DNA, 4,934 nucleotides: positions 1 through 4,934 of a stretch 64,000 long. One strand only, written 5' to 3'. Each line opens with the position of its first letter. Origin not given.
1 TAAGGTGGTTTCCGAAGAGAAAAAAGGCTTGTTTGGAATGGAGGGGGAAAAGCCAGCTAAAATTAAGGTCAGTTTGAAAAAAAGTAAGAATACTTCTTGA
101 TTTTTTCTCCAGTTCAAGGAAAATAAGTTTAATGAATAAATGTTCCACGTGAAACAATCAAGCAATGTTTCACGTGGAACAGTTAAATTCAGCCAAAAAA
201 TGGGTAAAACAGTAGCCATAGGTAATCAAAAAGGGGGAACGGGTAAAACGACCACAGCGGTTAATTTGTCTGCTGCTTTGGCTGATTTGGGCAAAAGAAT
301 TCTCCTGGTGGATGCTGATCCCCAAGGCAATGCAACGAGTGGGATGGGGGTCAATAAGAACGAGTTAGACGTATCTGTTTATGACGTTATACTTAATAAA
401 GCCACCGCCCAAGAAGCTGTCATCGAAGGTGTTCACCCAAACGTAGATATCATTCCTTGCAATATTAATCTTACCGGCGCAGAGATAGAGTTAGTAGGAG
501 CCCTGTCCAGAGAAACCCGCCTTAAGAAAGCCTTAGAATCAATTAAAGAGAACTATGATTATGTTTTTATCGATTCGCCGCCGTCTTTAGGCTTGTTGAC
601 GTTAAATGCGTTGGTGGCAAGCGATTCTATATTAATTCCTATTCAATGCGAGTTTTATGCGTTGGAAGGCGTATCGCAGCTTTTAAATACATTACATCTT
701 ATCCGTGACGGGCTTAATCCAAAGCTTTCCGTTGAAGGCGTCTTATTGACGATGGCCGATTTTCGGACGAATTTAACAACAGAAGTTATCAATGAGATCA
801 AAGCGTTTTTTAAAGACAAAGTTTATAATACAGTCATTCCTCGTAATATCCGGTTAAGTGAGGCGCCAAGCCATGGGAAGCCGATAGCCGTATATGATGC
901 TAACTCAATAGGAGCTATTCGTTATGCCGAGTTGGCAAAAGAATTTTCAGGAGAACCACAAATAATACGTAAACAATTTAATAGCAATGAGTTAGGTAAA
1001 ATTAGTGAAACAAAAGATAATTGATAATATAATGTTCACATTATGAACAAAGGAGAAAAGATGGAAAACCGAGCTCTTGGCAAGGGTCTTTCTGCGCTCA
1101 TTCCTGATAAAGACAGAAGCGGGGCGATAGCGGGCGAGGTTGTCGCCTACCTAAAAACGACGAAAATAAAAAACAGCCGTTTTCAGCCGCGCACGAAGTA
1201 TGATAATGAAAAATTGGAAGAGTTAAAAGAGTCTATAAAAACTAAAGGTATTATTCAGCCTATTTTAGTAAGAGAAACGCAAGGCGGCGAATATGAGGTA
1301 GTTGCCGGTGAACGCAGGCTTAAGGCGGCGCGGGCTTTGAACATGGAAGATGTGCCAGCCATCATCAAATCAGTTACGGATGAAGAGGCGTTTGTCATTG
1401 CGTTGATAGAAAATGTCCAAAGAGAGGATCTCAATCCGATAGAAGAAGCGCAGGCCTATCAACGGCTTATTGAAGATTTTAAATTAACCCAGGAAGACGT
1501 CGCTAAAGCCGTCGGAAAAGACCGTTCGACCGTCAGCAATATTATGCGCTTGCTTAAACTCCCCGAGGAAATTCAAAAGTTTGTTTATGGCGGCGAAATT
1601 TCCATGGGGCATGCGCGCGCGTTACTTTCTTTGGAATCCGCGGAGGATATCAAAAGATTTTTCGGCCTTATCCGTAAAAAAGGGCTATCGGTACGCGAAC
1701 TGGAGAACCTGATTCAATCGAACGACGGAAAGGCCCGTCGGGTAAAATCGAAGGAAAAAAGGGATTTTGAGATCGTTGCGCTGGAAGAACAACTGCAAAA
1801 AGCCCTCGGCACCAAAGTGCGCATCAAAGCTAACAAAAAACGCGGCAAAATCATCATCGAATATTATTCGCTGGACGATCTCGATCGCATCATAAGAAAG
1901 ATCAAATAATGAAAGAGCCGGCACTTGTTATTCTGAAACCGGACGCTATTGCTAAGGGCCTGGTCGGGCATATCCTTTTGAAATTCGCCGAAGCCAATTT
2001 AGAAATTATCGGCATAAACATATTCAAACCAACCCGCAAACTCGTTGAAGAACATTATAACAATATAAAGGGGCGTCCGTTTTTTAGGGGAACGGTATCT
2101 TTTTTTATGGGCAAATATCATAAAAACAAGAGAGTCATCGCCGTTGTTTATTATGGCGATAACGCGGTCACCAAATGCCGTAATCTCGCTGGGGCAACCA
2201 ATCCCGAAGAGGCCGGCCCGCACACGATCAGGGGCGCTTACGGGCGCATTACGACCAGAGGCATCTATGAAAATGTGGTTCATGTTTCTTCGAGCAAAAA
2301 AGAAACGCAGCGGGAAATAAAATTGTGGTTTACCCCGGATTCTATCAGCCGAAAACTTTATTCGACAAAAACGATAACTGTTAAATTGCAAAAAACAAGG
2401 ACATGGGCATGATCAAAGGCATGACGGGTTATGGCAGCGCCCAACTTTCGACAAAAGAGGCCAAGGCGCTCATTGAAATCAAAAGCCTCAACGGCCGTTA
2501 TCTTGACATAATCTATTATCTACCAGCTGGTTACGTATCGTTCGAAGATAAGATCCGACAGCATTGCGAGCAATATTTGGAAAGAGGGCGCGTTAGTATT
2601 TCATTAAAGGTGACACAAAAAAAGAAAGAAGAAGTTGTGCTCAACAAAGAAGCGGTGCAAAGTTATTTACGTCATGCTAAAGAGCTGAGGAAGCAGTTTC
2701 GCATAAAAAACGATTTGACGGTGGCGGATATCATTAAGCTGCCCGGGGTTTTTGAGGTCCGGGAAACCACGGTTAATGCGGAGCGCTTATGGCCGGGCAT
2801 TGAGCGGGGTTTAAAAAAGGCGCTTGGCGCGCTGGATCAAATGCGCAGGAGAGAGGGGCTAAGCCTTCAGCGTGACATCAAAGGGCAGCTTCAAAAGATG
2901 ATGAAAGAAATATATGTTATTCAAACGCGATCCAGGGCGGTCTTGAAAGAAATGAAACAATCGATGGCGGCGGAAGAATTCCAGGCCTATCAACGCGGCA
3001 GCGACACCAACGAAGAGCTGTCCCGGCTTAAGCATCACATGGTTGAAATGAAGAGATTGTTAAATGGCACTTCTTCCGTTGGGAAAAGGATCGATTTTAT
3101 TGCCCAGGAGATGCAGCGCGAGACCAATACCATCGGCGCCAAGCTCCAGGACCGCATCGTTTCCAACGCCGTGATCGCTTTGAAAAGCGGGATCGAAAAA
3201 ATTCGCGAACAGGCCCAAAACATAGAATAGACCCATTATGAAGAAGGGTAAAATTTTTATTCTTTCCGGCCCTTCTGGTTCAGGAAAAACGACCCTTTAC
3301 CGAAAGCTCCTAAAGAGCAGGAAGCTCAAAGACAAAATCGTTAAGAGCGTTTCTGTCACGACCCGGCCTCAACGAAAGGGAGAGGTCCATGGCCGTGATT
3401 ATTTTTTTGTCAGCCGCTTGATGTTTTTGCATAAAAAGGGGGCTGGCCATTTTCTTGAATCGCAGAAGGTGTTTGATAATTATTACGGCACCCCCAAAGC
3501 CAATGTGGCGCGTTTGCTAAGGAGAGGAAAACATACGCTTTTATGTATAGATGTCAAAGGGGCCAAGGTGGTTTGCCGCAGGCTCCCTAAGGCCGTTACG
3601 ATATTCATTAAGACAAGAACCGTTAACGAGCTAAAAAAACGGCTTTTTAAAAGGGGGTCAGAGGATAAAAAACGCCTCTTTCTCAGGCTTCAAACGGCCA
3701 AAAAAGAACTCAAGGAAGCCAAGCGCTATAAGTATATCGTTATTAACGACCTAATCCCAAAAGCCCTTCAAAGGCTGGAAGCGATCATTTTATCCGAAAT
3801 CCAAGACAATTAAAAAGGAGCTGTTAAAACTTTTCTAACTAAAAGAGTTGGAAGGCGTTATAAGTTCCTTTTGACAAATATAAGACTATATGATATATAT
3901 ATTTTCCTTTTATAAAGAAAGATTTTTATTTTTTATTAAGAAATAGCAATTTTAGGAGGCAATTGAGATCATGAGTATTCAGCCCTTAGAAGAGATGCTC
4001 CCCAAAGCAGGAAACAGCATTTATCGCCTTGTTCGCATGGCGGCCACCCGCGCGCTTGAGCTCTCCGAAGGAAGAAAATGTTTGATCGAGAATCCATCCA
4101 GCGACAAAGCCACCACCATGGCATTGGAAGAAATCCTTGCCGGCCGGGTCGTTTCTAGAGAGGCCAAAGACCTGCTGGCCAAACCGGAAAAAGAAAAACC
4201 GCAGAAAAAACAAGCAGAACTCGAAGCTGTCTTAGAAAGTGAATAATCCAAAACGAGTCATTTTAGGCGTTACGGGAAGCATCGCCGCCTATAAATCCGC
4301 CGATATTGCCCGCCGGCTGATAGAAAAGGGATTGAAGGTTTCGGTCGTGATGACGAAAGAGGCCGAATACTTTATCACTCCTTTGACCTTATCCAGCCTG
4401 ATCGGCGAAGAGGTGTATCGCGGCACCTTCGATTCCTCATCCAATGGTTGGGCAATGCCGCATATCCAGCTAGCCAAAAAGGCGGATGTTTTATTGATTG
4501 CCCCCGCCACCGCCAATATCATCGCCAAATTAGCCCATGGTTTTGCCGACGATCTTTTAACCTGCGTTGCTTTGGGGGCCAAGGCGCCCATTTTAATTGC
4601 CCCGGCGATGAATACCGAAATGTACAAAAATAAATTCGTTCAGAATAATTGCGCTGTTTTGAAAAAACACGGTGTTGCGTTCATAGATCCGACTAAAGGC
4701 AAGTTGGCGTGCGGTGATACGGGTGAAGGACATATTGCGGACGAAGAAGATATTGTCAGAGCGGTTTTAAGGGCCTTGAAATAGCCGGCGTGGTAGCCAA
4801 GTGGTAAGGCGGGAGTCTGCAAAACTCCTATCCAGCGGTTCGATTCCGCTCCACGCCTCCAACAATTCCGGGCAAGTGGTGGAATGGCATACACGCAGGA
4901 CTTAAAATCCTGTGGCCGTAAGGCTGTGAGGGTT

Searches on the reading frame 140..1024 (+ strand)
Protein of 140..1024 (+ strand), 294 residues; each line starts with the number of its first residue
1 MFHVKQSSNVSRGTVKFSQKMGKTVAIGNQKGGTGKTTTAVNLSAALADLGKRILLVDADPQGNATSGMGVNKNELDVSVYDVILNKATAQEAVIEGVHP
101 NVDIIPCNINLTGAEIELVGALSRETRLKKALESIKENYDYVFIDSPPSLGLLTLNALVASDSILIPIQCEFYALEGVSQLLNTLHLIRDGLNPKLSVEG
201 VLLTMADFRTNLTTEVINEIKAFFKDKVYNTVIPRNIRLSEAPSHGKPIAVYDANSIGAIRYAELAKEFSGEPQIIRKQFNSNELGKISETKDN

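Call 36: search_protein_families(library=pfam, proteins=[window:140-1024:+], max_evalue=0.00001)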
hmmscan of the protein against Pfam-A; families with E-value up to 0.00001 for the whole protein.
window:140-1024:+ (294 aa): 6 families
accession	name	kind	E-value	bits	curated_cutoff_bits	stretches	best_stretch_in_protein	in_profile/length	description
PF13614.12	AAA_31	-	1e-69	234.4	27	1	23-198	2-177/177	AAA domain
PF01656.29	CbiA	-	3.5e-28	98.5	25.4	1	25-249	1-125/125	CobQ/CobB/MinD/ParA nucleotide binding domain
PF09140.17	MipZ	-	2.4e-11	43.9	20.7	1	24-176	2-137/262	ATPase MipZ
PF00142.24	Fer4_NifH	-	4.1e-11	43.3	25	1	30-290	7-266/271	4Fe-4S iron sulfur cluster binding proteins, NifH/frxC family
PF06564.18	CBP_BcsQ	-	4.7e-11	43.1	21.3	1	25-266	4-230/234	Cellulose biosynthesis protein BcsQ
PF10609.15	ParA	-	1.2e-09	38.4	27.1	1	23-157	4-132/246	NUBPL iron-transfer P-loop NTPase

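Call 86: find_encoding_contigs(protein=window:140-1024:+, flank=10000, max_places=1)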
Protein window:140-1024:+ (294 aa): 7 contigs read that carry it; 1 place shown.
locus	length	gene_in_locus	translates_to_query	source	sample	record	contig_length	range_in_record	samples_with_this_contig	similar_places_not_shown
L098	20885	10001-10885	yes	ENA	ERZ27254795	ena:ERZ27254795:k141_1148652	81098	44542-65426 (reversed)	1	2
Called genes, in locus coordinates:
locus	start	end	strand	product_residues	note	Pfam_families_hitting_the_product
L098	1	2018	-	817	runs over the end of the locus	PF00521:DNA_topoisoIV, PF03989:DNA_gyraseA_C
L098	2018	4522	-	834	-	PF02518:HATPase_c, PF00204:DNA_gyraseB, PF01751:Toprim, PF00986:DNA_gyraseB_C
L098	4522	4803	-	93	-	PF05258:DciA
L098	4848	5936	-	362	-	PF00712:DNA_pol3_beta, PF02767:DNA_pol3_beta_2, PF02768:DNA_pol3_beta_3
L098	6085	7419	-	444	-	PF11638:DnaA_N, PF00308:Bac_DnaA, PF00004:AAA (weak), PF13401:AAA_22 (faint), PF08299:Bac_DnaA_C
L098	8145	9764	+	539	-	PF14849:YidC_periplas, PF02096:60KD_IMP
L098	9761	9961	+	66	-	PF14804:Jag_N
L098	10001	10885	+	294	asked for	PF00142:Fer4_NifH, PF01656:CbiA, PF02374:ArsA_ATPase (faint), PF06564:CBP_BcsQ, PF09140:MipZ, PF10609:ParA, PF13614:AAA_31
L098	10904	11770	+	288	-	PF02195:ParB_N, PF17762:HTH_ParB, PF23552:ParB_C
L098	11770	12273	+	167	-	PF00334:NDK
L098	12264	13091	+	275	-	PF03755:YicC-like_N, PF08340:YicC-like_C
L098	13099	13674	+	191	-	PF00625:Guanylate_kin, PF13238:AAA_18 (weak)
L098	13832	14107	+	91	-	PF01192:RNA_pol_Rpb6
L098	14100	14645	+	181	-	PF02441:Flavoprotein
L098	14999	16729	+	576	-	PF07973:tRNA_SAD, PF00587:tRNA-synt_2b, PF03129:HGTP_anticodon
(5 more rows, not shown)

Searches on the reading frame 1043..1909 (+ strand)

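Call 36: search_protein_families(library=pfam, proteins=[window:1043-1909:+], max_evalue=0.00001)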
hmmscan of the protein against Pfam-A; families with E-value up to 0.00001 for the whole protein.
window:1043-1909:+ (288 aa): 3 families
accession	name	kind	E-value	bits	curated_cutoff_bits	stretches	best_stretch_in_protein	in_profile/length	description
PF17762.8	HTH_ParB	-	8.6e-40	135.5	22.6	1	128-226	1-99/102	ParB HTH domain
PF02195.25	ParB_N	-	4.5e-33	113.6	26.3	1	35-126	4-95/95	ParB N-terminal domain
PF23552.2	ParB_C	-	8.4e-16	57.6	23.8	1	241-288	2-50/50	ParB dimerisation domain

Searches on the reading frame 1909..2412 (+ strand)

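Call 36: search_protein_families(library=pfam, proteins=[window:1909-2412:+], max_evalue=0.00001)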
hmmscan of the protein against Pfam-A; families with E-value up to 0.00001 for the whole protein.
window:1909-2412:+ (167 aa): 1 family
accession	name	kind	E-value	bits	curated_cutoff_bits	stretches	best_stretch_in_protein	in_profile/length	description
PF00334.24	NDK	-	2e-36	125.3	27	1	4-145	2-134/135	Nucleoside diphosphate kinase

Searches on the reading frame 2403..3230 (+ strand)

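Call 36: search_protein_families(library=pfam, proteins=[window:2403-3230:+], max_evalue=0.00001)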
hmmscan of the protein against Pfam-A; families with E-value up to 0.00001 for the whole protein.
window:2403-3230:+ (275 aa): 2 families
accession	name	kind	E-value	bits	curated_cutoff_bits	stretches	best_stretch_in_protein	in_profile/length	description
PF03755.18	YicC-like_N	-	8.3e-41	140.4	25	1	4-156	1-155/156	Endoribonuclease YicC-like, N-terminal region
PF08340.16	YicC-like_C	-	7e-29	100.8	27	1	173-275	16-120/120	Endoribonuclease YicC-like, C-terminal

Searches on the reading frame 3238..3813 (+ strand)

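Call 36: search_protein_families(library=pfam, proteins=[window:3238-3813:+], max_evalue=0.00001)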
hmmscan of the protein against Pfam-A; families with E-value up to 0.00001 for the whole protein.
window:3238-3813:+ (191 aa): 2 families
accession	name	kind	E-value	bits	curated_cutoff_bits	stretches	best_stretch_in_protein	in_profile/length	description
PF00625.27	Guanylate_kin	-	3.2e-42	144.7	25.2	1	4-185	2-180/182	Guanylate kinase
PF13238.12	AAA_18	-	9e-06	26.6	29.4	0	8-147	2-119/128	AAA domain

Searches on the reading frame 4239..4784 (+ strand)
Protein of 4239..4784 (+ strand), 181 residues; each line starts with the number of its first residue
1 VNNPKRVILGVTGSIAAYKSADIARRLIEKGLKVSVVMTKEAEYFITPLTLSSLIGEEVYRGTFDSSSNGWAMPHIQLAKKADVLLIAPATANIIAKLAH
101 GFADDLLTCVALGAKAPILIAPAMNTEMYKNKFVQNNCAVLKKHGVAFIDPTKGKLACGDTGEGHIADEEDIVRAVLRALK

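Call 36: search_protein_families(library=pfam, proteins=[window:4239-4784:+], max_evalue=0.00001)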
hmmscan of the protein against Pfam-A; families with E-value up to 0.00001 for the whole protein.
window:4239-4784:+ (181 aa): 1 family
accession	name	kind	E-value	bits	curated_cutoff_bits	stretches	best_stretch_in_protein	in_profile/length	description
PF02441.25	Flavoprotein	-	1.6e-35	122.5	22.7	1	5-179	1-161/162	Flavoprotein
